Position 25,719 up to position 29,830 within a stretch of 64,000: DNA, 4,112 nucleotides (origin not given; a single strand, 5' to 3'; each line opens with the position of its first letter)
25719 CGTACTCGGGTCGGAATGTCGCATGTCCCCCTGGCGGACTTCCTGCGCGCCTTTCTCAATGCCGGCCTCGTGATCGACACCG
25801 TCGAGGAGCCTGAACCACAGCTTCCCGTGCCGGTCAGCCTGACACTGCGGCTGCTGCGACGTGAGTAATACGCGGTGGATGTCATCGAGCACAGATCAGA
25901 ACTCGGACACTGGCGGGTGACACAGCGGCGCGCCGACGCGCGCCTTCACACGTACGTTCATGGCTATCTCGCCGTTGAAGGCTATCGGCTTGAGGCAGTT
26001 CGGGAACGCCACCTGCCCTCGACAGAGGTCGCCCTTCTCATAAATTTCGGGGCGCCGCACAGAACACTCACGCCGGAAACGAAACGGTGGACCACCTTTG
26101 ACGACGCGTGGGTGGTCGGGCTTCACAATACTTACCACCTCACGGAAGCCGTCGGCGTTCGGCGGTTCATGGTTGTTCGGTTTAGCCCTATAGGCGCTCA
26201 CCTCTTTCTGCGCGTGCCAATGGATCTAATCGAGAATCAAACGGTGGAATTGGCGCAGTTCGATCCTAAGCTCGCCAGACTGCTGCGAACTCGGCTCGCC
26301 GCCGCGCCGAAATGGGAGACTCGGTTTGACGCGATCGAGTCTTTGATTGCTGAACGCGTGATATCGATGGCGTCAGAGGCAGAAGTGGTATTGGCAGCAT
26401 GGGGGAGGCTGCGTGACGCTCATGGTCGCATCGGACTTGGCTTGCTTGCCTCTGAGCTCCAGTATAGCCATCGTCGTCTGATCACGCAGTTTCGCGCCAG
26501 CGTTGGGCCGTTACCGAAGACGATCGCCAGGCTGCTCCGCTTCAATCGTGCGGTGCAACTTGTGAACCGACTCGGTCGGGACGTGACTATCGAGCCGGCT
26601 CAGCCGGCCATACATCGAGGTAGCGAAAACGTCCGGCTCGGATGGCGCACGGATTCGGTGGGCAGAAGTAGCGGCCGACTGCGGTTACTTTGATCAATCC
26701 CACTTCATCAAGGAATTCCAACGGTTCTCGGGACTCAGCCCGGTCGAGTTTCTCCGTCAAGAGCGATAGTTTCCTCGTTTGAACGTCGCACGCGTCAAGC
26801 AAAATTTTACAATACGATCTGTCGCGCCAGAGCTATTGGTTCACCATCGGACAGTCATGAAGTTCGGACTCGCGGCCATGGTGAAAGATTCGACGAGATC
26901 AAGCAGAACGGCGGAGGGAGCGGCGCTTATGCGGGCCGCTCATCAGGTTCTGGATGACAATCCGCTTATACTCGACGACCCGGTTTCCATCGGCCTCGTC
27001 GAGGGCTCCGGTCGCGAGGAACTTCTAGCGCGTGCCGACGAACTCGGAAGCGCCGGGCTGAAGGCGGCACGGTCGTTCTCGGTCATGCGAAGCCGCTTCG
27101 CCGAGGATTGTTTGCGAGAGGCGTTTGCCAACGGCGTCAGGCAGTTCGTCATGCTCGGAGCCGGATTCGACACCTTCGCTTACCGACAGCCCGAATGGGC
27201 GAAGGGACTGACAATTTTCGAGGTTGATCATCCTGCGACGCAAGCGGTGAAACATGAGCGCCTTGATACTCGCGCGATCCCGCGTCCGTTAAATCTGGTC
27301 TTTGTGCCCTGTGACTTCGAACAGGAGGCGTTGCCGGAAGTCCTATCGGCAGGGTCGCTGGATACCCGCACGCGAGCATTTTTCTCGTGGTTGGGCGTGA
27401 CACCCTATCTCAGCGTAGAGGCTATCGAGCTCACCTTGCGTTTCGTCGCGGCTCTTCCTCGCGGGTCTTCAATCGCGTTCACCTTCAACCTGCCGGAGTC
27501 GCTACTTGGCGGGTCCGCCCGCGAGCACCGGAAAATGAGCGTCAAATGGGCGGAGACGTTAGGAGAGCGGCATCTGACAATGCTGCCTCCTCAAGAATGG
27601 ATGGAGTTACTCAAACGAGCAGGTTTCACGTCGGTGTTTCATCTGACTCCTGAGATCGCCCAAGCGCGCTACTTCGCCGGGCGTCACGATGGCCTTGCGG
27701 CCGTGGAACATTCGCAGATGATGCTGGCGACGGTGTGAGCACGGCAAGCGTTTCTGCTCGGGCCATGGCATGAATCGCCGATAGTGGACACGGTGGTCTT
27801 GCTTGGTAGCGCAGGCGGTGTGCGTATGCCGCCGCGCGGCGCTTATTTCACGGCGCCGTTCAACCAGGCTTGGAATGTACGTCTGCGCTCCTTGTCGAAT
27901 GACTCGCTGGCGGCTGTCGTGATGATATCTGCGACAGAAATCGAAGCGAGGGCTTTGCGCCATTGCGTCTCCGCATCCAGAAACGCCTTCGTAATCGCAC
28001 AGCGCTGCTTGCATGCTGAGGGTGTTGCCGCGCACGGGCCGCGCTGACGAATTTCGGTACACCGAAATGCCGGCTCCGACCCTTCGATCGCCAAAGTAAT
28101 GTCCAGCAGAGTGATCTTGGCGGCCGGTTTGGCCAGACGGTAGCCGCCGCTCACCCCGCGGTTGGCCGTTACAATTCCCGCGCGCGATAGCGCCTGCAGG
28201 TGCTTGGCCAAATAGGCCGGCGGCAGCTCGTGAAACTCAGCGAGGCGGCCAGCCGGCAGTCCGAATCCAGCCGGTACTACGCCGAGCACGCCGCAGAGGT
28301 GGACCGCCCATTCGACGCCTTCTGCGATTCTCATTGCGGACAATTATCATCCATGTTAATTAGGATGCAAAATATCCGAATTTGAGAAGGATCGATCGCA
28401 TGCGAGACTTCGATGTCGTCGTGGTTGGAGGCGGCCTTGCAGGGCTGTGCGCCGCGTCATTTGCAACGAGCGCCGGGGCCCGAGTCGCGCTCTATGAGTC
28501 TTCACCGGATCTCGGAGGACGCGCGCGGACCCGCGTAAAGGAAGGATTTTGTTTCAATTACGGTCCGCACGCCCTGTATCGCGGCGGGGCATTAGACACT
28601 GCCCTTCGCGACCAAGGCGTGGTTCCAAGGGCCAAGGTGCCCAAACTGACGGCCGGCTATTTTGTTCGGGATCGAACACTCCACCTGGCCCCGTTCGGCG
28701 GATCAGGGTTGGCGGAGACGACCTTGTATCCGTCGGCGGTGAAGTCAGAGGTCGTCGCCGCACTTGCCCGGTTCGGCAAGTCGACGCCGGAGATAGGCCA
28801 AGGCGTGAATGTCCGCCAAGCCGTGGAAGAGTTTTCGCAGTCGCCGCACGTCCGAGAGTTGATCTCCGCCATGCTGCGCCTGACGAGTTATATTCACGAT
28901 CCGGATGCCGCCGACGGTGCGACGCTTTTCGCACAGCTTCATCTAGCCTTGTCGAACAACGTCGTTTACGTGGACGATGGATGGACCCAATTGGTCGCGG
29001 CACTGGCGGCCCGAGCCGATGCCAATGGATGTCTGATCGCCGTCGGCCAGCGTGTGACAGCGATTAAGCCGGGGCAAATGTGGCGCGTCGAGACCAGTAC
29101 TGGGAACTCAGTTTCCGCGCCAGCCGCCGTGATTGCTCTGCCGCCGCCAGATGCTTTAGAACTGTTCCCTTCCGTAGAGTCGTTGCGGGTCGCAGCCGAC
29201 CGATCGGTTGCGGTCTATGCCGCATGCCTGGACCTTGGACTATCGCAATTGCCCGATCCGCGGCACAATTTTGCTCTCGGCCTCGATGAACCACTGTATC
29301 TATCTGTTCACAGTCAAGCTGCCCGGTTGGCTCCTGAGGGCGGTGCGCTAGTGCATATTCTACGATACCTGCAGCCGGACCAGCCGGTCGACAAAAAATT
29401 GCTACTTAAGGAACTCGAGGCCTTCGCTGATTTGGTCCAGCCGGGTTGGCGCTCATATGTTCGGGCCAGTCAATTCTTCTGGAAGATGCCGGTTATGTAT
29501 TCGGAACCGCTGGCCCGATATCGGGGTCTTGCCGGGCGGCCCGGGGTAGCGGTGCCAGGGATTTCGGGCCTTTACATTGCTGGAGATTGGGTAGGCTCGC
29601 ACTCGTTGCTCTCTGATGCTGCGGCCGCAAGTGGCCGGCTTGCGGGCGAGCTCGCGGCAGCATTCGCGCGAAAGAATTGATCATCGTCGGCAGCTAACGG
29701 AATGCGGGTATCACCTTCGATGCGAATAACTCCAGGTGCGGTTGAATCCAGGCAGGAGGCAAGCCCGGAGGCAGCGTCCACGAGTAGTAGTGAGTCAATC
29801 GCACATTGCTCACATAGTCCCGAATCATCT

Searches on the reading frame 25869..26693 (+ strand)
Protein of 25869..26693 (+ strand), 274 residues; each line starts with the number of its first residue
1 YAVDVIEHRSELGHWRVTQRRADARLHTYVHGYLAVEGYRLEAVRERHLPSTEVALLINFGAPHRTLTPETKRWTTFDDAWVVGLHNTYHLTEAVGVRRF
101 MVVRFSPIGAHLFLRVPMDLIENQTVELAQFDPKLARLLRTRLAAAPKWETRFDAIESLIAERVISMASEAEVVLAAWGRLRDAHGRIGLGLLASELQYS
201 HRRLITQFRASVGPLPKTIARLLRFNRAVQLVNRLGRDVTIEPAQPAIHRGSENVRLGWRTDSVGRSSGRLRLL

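Call 62: search_protein_families(library=pfam, proteins=[window:25869-26693:+], max_evalue=0.0001)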
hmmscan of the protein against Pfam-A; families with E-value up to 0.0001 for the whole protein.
window:25869-26693:+ (274 aa): 1 family
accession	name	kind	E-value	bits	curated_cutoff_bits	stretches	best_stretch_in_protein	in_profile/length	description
PF20240.3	DUF6597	-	3.1e-11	43.7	27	1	22-127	5-103/103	Domain of unknown function (DUF6597)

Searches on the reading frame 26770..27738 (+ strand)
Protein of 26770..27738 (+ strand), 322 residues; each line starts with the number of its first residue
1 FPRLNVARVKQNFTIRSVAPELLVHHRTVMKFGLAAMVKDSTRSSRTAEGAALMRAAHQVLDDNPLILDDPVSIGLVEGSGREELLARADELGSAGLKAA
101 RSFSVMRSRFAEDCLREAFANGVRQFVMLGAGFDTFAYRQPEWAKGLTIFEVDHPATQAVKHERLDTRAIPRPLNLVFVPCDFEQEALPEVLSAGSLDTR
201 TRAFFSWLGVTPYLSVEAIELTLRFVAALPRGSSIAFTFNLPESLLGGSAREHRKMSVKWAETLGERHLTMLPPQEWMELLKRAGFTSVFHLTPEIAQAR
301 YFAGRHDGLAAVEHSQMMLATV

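Call 62: search_protein_families(library=pfam, proteins=[window:26770-27738:+], max_evalue=0.0001)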
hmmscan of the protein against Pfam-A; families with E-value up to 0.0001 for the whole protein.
window:26770-27738:+ (322 aa): 1 family
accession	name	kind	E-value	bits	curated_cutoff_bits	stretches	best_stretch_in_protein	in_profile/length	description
PF04072.20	LCM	-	1.3e-43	149.5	22.3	1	48-226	1-186/187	Leucine carboxyl methyltransferase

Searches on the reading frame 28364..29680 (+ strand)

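Call 62: search_protein_families(library=pfam, proteins=[window:28364-29680:+], max_evalue=0.0001)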
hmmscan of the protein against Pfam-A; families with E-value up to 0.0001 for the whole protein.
window:28364-29680:+ (438 aa): 8 families
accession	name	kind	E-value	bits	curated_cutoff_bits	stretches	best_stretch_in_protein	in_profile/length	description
PF01593.30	Amino_oxidase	-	5e-17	62.8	19.8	1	25-426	1-437/443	Flavin containing amine oxidoreductase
PF13450.12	NAD_binding_8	-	6.6e-14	52.4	21.9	1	20-73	1-54/68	NAD(P)-binding Rossmann-like domain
PF01266.30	DAO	-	2.4e-10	40.9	27.9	1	17-258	1-201/353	FAD dependent oxidoreductase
PF12831.13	FAD_oxidored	-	3e-09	37.1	27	1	17-69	1-53/416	FAD dependent oxidoreductase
PF03486.20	HI0933_like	-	6.7e-08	32.7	50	0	17-52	2-37/244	HI0933-like protein Rossmann domain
PF00890.30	FAD_binding_2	-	1.2e-07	31.7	20.4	1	17-53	1-37/414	FAD binding domain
PF07992.20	Pyr_redox_2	-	1.3e-06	28.6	26.1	1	16-59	1-31/291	Pyridine nucleotide-disulphide oxidoreductase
PF01134.28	GIDA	-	1.4e-05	24.8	22.1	0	17-47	1-31/391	Glucose inhibited division protein A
